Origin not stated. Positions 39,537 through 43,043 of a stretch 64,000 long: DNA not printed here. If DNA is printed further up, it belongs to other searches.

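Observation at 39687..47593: Sigma-54 activator, sigma-54-type promoter, gdhA and two translationally coupled PEP/pyruvate-binding ATP-grasp paralogues: candidate uncharacterised sensory/modification module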

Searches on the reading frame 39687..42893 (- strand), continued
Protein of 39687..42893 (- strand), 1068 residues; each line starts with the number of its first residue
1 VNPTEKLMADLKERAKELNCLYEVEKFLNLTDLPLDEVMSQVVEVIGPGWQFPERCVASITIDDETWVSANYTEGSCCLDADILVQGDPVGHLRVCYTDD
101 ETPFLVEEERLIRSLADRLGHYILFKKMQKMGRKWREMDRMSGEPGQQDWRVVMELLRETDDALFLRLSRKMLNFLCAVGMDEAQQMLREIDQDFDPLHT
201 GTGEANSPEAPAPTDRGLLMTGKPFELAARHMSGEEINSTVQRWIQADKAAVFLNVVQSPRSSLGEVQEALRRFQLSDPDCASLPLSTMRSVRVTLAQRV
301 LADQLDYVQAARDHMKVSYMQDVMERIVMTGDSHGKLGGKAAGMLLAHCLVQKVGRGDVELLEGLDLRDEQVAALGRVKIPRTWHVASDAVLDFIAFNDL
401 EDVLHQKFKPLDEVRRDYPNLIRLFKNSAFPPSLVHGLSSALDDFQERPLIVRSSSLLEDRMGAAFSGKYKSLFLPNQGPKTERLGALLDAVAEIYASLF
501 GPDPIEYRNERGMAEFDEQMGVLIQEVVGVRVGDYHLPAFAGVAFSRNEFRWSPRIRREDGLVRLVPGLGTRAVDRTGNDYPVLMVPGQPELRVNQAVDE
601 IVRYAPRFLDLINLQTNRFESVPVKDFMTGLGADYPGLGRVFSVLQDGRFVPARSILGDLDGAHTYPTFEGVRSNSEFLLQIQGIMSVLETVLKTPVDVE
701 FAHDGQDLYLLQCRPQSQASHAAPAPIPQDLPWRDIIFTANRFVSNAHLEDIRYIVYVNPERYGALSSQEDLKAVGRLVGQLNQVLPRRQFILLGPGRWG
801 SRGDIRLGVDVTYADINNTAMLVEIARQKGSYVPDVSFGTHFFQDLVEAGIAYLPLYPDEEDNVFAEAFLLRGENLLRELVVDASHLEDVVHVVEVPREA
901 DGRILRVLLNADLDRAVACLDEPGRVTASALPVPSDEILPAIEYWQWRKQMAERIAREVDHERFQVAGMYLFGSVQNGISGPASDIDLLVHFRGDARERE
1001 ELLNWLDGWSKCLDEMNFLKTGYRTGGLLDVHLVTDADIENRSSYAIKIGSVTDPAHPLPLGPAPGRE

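Call 124: search_protein_families(library=ncbifam, proteins=[L010:5950-7287:+, L080:17139-18500:-], max_evalue=1e-20)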
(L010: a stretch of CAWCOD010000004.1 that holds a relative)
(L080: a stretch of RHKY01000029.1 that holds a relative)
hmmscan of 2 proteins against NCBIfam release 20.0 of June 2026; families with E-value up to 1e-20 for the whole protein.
L010:5950-7287:+ (445 aa): 5 families
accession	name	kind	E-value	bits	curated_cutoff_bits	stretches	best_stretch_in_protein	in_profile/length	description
NF006929.0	PRK09414.1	equivalog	3.5e-233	774.4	536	1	4-445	8-445/445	NADP-specific glutamate dehydrogenase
NF010634.0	PRK14031.1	equivalog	4e-201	668.2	822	1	2-445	2-444/444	NADP-specific glutamate dehydrogenase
NF010633.0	PRK14030.1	subfamily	1.7e-199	663.5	743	1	4-445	4-445/445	glutamate dehydrogenase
NF040817.1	GdhA_Arch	equivalog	2.3e-62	211.5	750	1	32-445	11-417/419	glutamate dehydrogenase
NF041398.1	GluDhGdhB_Halo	equivalog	7.9e-59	199.6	620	1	42-444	20-408/410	glutamate dehydrogenase GdhB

L080:17139-18500:- (453 aa): 5 families
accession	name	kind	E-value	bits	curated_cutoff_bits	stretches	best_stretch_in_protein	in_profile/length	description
NF006929.0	PRK09414.1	equivalog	7.4e-227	753.6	536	1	3-453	5-445/445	NADP-specific glutamate dehydrogenase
NF010634.0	PRK14031.1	equivalog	1.2e-208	693.1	822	1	6-453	4-444/444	NADP-specific glutamate dehydrogenase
NF010633.0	PRK14030.1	subfamily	2e-198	660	743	1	5-453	3-445/445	glutamate dehydrogenase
NF040817.1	GdhA_Arch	equivalog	7.7e-60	203.2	750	1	46-453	25-417/419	glutamate dehydrogenase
NF041398.1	GluDhGdhB_Halo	equivalog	1.2e-56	192.3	620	1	47-451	23-407/410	glutamate dehydrogenase GdhB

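Call 126: find_encoding_contigs(protein=P0002, flank=7000, max_places=1)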
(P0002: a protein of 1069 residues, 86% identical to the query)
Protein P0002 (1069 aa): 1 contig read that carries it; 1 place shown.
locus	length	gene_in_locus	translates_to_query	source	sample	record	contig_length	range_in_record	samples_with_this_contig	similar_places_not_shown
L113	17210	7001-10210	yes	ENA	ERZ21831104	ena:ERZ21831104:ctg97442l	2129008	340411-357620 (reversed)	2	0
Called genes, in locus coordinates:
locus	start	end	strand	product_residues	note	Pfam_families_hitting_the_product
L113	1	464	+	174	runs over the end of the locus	PF13505:OMP_b-brl (faint)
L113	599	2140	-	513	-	PF03806:ABG_transport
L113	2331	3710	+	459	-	PF08448:PAS_4, PF13188:PAS_8 (weak), PF13426:PAS_9, PF00158:Sigma54_activat, PF14532:Sigma54_activ_2, PF00004:AAA (weak), PF25601:AAA_lid_14, PF02954:HTH_8, +2 more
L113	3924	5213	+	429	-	PF02812:ELFV_dehydrog_N, PF00208:ELFV_dehydrog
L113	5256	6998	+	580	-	PF01326:PPDK_N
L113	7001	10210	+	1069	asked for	PF01326:PPDK_N, PF18765:Polbeta (faint), PF01909:NTP_transf_2 (weak)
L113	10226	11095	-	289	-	PF00149:Metallophos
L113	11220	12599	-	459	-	PF00015:MCPsignal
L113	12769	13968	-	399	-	PF00202:Aminotran_3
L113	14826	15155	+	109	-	PF12840:HTH_20 (weak), PF13601:HTH_34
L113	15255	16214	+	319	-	PF00535:Glycos_transf_2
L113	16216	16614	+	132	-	PF04138:GtrA_DPMS_TM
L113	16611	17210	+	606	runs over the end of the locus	PF02366:PMT (weak), PF13231:PMT_2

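Call 127: find_encoding_contigs(protein=P0003, flank=7000, max_places=1)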
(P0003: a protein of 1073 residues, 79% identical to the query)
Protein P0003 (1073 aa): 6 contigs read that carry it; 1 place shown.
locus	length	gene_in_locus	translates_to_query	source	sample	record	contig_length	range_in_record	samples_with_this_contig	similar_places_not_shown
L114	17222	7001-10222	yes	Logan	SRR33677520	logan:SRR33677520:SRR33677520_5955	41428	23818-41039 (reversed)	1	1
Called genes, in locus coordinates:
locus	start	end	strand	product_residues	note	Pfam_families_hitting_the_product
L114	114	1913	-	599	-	PF00027:cNMP_binding, PF00571:CBS, PF03445:DUF294, PF10335:DUF294_C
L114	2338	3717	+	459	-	PF00989:PAS (weak), PF08448:PAS_4 (weak), PF13188:PAS_8 (weak), PF13426:PAS_9, PF00158:Sigma54_activat, PF14532:Sigma54_activ_2, PF25601:AAA_lid_14, PF02954:HTH_8, +2 more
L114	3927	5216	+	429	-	PF02812:ELFV_dehydrog_N, PF00208:ELFV_dehydrog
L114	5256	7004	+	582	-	PF01326:PPDK_N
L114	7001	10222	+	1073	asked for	PF01326:PPDK_N, PF01909:NTP_transf_2 (weak), PF18765:Polbeta (faint)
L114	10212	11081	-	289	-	PF00149:Metallophos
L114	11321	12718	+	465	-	PF00929:RNase_T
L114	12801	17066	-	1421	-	PF02514:CobN-Mg_chel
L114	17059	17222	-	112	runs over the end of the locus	PF09919:DUF2149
